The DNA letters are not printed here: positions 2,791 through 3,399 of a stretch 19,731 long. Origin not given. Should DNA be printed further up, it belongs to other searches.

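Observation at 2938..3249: Orphan 103-aa gene with strong RBS at the cos-proximal side of the hotspot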

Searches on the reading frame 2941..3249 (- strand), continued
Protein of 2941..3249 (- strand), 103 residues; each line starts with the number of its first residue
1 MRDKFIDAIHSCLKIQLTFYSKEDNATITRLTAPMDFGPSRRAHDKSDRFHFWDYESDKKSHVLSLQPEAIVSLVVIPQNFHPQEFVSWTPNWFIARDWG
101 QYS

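Call 57: search_protein_representatives(alignment_id=A1)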
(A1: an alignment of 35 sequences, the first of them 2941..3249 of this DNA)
Query: 35 sequences, 103 profile positions. Proteins with E-value up to 0.001 (for the whole library): 404; up to 1e-10: 254; up to 1e-30: 17. The best 150 are listed.
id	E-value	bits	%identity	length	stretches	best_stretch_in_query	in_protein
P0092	1.7e-40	153.4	-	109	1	2-103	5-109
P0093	5.8e-40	151.6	-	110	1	2-103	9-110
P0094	1.7e-39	150.1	-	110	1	2-103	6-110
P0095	9.0e-37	141.3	-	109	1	2-103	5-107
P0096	1.9e-36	140.3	-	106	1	2-103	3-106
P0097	2.5e-36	139.9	-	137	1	2-103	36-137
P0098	3.2e-36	139.6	-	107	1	2-103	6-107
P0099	4.8e-35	135.8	-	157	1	2-101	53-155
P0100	4.2e-34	132.8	-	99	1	2-99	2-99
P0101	1.2e-33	131.3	-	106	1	1-103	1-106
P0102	1.2e-33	131.3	-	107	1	2-103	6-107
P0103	4.4e-33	129.5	-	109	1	2-103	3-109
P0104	8.2e-33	128.6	-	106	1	2-103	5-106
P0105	1.1e-32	128.2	-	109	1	2-103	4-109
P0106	1.8e-32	127.6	-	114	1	2-103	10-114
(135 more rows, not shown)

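Call 58: search_protein_families(library=padloc, proteins=[L036:2493-4304:+, L051:1372-3264:+, L055:3046-4683:+, L027:1300-3714:+, L088:6382-7194:-, L083:6969-7874:+, L084:7879-8682:+, L083:4596-5255:-, L053:7055-7975:+, L053:8417-8887:+], max_evalue=0.001)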
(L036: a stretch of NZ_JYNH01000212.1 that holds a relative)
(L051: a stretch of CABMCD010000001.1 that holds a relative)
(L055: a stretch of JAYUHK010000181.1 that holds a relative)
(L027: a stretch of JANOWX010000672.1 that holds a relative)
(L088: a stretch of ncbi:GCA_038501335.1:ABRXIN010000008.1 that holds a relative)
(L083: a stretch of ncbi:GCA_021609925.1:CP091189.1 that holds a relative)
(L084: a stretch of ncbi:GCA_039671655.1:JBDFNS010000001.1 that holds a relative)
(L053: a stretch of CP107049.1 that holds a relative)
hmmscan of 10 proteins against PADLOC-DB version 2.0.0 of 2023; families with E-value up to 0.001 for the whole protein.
L036:2493-4304:+ (604 aa): 10 families
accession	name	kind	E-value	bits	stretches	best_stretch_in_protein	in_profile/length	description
PDLC02208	Ppl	-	7.5e-15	52.1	1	92-588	416-888/894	-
PDLC04135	mad3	-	4.1e-12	44.3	1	149-549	181-338/374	mads_3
PDLC02980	AriA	-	3.4e-09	35.1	1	308-536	175-302/304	-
PDLC04164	AriA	-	8.6e-09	33.3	1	470-546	169-245/253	-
PDLC02335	AbiLi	-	0.00016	18.9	1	350-548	154-251/326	AbiLi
PDLC03865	LmuB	-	0.00028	17.2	0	48-414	533-826/1007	-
PDLC03878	NsnB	-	0.0004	18.2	1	487-538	232-282/345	-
PDLC04174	HEC-01A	-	0.00059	17.2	0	472-552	146-227/264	-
PDLC04896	PDC-S06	-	0.00063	16.5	1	468-535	494-567/732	-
PDLC00096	GajA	-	0.00091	16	1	489-554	283-354/630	AAA ATPase domain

L051:1372-3264:+ (631 aa): 0 families

L055:3046-4683:+ (546 aa): 0 families

L027:1300-3714:+ (805 aa): 54 families (the best 25 are shown)
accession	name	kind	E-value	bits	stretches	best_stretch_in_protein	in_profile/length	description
PDLC03859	LmuB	-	6.3e-20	69.9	2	148-610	174-591/611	-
PDLC03865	LmuB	-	3.4e-16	56.7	2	21-67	3-54/1007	-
PDLC04135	mad3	-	6.3e-10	37.1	1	22-605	3-324/374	mads_3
PDLC02979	AriA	-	5.1e-09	34.4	1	21-103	3-84/373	-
PDLC00271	PtuA1|PtuA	-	5.5e-09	34.1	1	21-111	3-86/421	AAA ATPase domain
PDLC02335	AbiLi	-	6.6e-09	33.3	1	16-69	45-101/326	AbiLi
PDLC02980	AriA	-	1.2e-08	33.3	1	47-78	2-35/304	-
PDLC03861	LmuB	-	6.5e-08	29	1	15-103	204-289/1213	-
PDLC04886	PDC-S06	-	2.3e-07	28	1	21-61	2-42/727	-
PDLC00278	PtuA1|PtuA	-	5.3e-07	27.3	1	21-78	3-57/436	AAA ATPase domain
PDLC02741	PbeC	-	1.7e-06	24.8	1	21-66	3-50/644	PbeC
PDLC02744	PbeC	-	2.2e-06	24.5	1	21-69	3-51/633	PbeC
PDLC04897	PDC-S06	-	4.4e-06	23.6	0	40-442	19-397/727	-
PDLC00091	GajA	-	7.6e-06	23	1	21-69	3-49/627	AAA ATPase domain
PDLC00284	PtuA1|PtuA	-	8.4e-06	22.9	1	20-80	61-119/545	AAA ATPase domain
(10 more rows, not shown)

L088:6382-7194:- (271 aa): 4 families
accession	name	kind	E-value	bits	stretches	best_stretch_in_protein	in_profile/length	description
PDLC04990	PDC-S31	-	4.1e-47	159.2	1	4-269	10-256/259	-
PDLC04994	PDC-S31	-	1.6e-35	120.8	2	3-145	19-170/273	-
PDLC04991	PDC-S31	-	5.3e-30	102.7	2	1-144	1-110/208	-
PDLC04992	PDC-S31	-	9.6e-10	36.6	1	51-256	21-204/220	-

L083:6969-7874:+ (302 aa): 0 families

L084:7879-8682:+ (268 aa): 0 families

L083:4596-5255:- (220 aa): 0 families

L053:7055-7975:+ (307 aa): 0 families

L053:8417-8887:+ (157 aa): 0 families

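Call 59: search_protein_families(library=pfam, proteins=[L036:2493-4304:+, L051:1372-3264:+, L055:3046-4683:+, L027:1300-3714:+, L088:6382-7194:-, L083:6969-7874:+, L084:7879-8682:+, L083:4596-5255:-, L053:7055-7975:+, L053:8417-8887:+], max_evalue=0.001)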
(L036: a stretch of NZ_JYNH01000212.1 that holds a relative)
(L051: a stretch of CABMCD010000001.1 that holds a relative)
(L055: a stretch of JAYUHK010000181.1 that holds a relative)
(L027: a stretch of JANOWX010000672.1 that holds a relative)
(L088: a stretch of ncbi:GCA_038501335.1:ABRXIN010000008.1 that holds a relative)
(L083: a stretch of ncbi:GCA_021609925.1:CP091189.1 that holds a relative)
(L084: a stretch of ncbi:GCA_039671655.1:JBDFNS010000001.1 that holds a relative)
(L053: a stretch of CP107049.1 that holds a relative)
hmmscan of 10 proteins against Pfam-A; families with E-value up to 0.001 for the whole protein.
L036:2493-4304:+ (604 aa): 2 families
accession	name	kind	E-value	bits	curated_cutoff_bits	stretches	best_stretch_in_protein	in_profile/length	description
PF02463.25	SMC_N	-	3.1e-07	30.5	40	1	46-550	53-213/220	RecF/RecN/SMC N terminal domain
PF13304.12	AAA_21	-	6.7e-07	30.1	27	1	309-536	176-302/304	AAA domain, putative AbiEii toxin, Type IV TA system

L051:1372-3264:+ (631 aa): 3 families
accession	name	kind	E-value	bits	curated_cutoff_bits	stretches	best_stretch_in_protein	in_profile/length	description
PF00012.26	HSP70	-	5.4e-226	751.9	20.6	2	88-585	101-599/599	Hsp70 protein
PF06723.19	MreB_Mbl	-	4.1e-17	62.5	27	1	115-358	88-317/327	MreB/Mbl protein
PF02782.22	FGGY_C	-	0.00076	19.8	27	0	311-362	146-196/198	FGGY family of carbohydrate kinases, C-terminal domain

L055:3046-4683:+ (546 aa): 2 families
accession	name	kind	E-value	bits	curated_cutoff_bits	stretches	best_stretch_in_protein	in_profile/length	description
PF18962.6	Por_Secre_tail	-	6.4e-11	42.8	27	1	472-542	1-72/75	Secretion system C-terminal sorting domain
PF13442.11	Cytochrome_CBB3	-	0.00029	21.5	27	0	30-74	6-47/68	Cytochrome C oxidase, cbb3-type, subunit III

L027:1300-3714:+ (805 aa): 6 families
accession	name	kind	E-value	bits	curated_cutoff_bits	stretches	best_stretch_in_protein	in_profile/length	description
PF13476.12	AAA_23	-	7.2e-17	63.1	27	1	23-268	1-199/201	AAA domain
PF02463.25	SMC_N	-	2.2e-12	47.3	40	1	21-73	2-53/220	RecF/RecN/SMC N terminal domain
PF13175.12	AAA_15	-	2.1e-09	38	32.1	1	21-85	3-67/374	AAA ATPase domain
PF13304.12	AAA_21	-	1.4e-08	35.6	27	1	47-79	2-36/304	AAA domain, putative AbiEii toxin, Type IV TA system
PF13555.12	AAA_29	-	2.7e-06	27.4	27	1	35-67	14-45/61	P-loop containing region of AAA domain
PF13514.12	AAA_27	-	0.0006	19.9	22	1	21-65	3-47/206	AAA domain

L088:6382-7194:- (271 aa): 1 family
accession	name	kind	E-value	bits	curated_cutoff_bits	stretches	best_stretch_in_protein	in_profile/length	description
PF11185.13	DUF2971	-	2.8e-09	38.6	22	1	109-208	1-89/89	Protein of unknown function (DUF2971)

L083:6969-7874:+ (302 aa): 0 families

L084:7879-8682:+ (268 aa): 2 families
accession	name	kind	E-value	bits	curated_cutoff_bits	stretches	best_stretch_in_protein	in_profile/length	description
PF13455.12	MUG113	-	1.7e-08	35.3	22.3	1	180-244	1-64/73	Meiotically up-regulated gene 113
PF10544.15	T5orf172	-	1.1e-06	29.5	20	1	176-249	12-97/101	T5orf172 domain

L083:4596-5255:- (220 aa): 0 families

L053:7055-7975:+ (307 aa): 0 families

L053:8417-8887:+ (157 aa): 0 families

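Call 63: fold_search(model_id=the predicted structure, library=pdb)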
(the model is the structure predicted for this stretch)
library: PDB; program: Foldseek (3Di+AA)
matches with E <= 10: 658; with E <= 0.001: 0
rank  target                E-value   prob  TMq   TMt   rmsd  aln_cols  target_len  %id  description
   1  6sj9_B                5.3e-03  1.00  0.59  0.11   2.9        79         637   15  Proteasome accessory factor B/C (PafBC) of Arthrobacter aurescens (released 2019-10-16)
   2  9fnd_Y                5.3e-03  1.00  0.56  0.19   2.6        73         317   15  Transcriptional activator PafBC bound to mycobacterial RNA polymerase (released 2025-02-12)
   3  6sj9_A                5.6e-03  1.00  0.57  0.10   3.0        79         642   15  Proteasome accessory factor B/C (PafBC) of Arthrobacter aurescens (released 2019-10-16)
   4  7t8k_B                7.9e-03  1.00  0.59  0.25   3.5        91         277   14  BrxR from Acinetobacter BREX type I phage restriction system bound to DNA (released 2022-05-18)
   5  7qfz_C                1.1e-02  1.00  0.54  0.22   3.3        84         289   13  BrxR, a WYL-domain containing transcriptional regulator (released 2022-05-18)
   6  7qfz_E                1.1e-02  1.00  0.51  0.21   3.1        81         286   15  BrxR, a WYL-domain containing transcriptional regulator (released 2022-05-18)
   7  7qfz_D                1.3e-02  1.00  0.50  0.20   3.4        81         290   15  BrxR, a WYL-domain containing transcriptional regulator (released 2022-05-18)
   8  7tb5                  1.3e-02  1.00  0.59  0.26   9.2       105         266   20  Structure of P. aeruginosa PA17 CapW (released 2022-01-19)
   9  7qfz_B                1.4e-02  1.00  0.53  0.22   3.4        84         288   13  BrxR, a WYL-domain containing transcriptional regulator (released 2022-05-18)
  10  7qfz_A                1.5e-02  1.00  0.53  0.22   3.4        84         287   13  BrxR, a WYL-domain containing transcriptional regulator (released 2022-05-18)
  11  7t8l_A                1.6e-02  1.00  0.59  0.24   3.5        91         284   14  BrxR from Acinetobacter BREX type I phage restriction system (released 2022-05-18)
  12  7qfz_G                1.7e-02  1.00  0.54  0.22   3.4        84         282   13  BrxR, a WYL-domain containing transcriptional regulator (released 2022-05-18)
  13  7t8k_A                2.0e-02  1.00  0.59  0.25   3.5        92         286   14  BrxR from Acinetobacter BREX type I phage restriction system bound to DNA (released 2022-05-18)
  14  7t8l_B                2.3e-02  1.00  0.59  0.25   3.5        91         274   14  BrxR from Acinetobacter BREX type I phage restriction system (released 2022-05-18)
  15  7qfz_H                3.5e-02  1.00  0.54  0.24   3.2        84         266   13  BrxR, a WYL-domain containing transcriptional regulator (released 2022-05-18)
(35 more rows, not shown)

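Call 70: search_protein_families(library=padloc, proteins=[L004:6241-7284:+, L006:8468-9532:+, L008:8373-9257:+, L009:8395-8892:+, L015:8407-9270:+, L031:8414-9130:+, L037:1052-1870:+, L047:758-1813:+, L081:7094-7858:+, L010:1300-2040:+], max_evalue=0.001)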
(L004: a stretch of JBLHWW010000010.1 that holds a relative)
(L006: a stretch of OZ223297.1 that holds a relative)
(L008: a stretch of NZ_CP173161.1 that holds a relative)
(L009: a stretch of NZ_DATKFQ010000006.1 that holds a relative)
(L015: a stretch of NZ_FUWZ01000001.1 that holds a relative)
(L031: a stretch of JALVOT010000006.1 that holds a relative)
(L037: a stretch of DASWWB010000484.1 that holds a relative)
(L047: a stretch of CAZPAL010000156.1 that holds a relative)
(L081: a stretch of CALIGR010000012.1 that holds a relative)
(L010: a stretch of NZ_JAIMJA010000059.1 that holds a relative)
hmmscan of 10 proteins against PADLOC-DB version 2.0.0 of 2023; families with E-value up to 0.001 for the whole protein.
L004:6241-7284:+ (348 aa): 0 families

L006:8468-9532:+ (355 aa): 1 family
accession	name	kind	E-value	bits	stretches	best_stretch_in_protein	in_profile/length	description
PDLC03863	LmuB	-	4e-05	20.5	1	209-327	216-333/610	-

L008:8373-9257:+ (295 aa): 0 families

L009:8395-8892:+ (166 aa): 0 families

L015:8407-9270:+ (288 aa): 0 families

L031:8414-9130:+ (239 aa): 0 families

L037:1052-1870:+ (273 aa): 0 families

L047:758-1813:+ (352 aa): 0 families

L081:7094-7858:+ (255 aa): 0 families

L010:1300-2040:+ (247 aa): 3 families
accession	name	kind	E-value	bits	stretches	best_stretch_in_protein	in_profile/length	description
PDLC00865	E2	-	7.1e-05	20.3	1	197-247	139-189/219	E2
PDLC00833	E1-E2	-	0.0001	19.9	1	223-247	167-191/222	E1-E2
PDLC00872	E2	-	0.00014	19.4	1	198-246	137-186/216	E2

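Call 71: find_encoding_contigs(protein=P0007, flank=6000, max_places=4)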
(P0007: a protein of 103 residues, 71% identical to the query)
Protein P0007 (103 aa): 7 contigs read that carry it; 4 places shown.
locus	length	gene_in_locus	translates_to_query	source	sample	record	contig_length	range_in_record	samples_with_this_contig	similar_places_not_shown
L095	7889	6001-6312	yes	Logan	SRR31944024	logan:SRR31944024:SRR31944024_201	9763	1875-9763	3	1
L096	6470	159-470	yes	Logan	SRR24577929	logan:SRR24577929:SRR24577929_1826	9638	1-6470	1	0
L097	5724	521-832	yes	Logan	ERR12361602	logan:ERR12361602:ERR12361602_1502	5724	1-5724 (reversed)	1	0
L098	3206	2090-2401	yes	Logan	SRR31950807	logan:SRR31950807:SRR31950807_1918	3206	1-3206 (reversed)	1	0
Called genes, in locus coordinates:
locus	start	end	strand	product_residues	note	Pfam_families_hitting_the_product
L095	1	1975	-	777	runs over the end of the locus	PF08273:Zn_Ribbon_Prim, PF01751:Toprim (weak), PF13362:Toprim_3, PF08706:D5_N, PF19263:DUF5906, PF03288:Pox_D5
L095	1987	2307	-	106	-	PF17345:DUF5375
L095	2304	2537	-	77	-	-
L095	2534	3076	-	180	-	PF10554:Phage_ASH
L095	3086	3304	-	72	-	-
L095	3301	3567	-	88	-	PF05930:Phage_AlpA, PF12728:HTH_17 (weak)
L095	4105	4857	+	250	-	-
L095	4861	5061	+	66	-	PF04606:Ogr_Delta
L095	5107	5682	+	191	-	PF07455:Psu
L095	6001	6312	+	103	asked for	-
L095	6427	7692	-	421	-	PF13356:Arm-DNA-bind_3, PF22022:Phage_int_M, PF00589:Phage_integrase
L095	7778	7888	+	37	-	?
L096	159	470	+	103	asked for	-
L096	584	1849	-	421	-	PF13356:Arm-DNA-bind_3, PF22022:Phage_int_M, PF00589:Phage_integrase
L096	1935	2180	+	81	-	-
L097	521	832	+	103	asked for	-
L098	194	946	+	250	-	-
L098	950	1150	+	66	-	PF04606:Ogr_Delta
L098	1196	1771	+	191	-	PF07455:Psu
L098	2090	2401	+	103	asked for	-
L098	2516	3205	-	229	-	?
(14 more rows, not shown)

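Call 72: find_encoding_contigs(protein=P0008, flank=6000, max_places=3)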
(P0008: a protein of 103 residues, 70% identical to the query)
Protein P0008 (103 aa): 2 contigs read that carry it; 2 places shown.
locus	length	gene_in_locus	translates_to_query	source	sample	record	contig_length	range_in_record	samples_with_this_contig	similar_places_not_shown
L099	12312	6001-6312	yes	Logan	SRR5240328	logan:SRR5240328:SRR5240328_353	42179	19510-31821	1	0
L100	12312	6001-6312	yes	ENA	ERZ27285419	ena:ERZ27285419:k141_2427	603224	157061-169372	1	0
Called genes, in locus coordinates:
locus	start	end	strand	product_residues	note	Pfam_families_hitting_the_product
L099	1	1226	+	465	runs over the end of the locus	PF01420:Methylase_S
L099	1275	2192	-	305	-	PF14338:Mrr_N, PF04471:Mrr_cat, PF22722:NA-iREase1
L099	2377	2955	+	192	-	-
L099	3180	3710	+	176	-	PF10908:Tlde1_dom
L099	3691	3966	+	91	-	-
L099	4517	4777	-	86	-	-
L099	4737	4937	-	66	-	-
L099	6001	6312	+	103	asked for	-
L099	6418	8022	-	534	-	PF19614:DUF6119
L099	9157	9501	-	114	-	-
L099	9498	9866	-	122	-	PF10908:Tlde1_dom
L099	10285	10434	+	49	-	-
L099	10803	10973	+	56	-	-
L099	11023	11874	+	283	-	PF11692:DUF3289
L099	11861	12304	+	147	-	PF06092:DUF943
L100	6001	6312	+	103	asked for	-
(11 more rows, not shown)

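Call 77: search_dna_similar(query=window:2941-3249:-, collection=phages, mode=protein, max_evalue=0.001, max_rows=30)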
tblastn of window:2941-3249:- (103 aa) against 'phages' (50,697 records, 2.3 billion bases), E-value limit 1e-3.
No match.

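Call 78: search_dna_similar(query=window:2941-3249:-, collection=plasmids, mode=protein, max_evalue=0.001, max_rows=30)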
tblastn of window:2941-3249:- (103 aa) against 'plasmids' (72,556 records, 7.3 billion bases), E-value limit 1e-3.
Records with a match: 7; places in all: 7; records where one place covers at least 80% of the query: 7.
Best place of each record, by identity: <60% 7.
By first word of the organism name: Escherichia 5; Arcobacter 2.
By predicted mobility (MOB-suite, as given by PLSDB): non-mobilizable 5; mobilizable 2.
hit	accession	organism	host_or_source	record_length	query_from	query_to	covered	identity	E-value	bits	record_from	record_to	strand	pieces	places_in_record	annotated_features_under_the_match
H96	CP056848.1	Escherichia coli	culture,Wastewater influent sample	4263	3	103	98%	50.5%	2e-25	105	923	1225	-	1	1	hypothetical protein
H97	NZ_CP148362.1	Escherichia coli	Homo sapiens,single cell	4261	3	103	98%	49.5%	3e-25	104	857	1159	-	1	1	hypothetical protein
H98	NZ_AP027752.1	Escherichia coli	-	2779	3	103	98%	47.5%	2e-25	105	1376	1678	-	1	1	hypothetical protein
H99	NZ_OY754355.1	Escherichia coli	hen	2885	3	103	98%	45.5%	2e-23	99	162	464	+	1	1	hypothetical protein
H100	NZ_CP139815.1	Escherichia coli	Homo sapiens,cell culture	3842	3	103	98%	45.5%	3e-23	99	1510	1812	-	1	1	hypothetical protein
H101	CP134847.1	Arcobacter sp. AZ-2023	food,chicken meat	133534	1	103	100%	42.7%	9e-24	100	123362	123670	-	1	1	hypothetical protein (x2)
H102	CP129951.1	Arcobacter sp. DSM 115972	animal,chicken meat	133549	1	103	100%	42.7%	9e-24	100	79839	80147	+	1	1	hypothetical protein (x2)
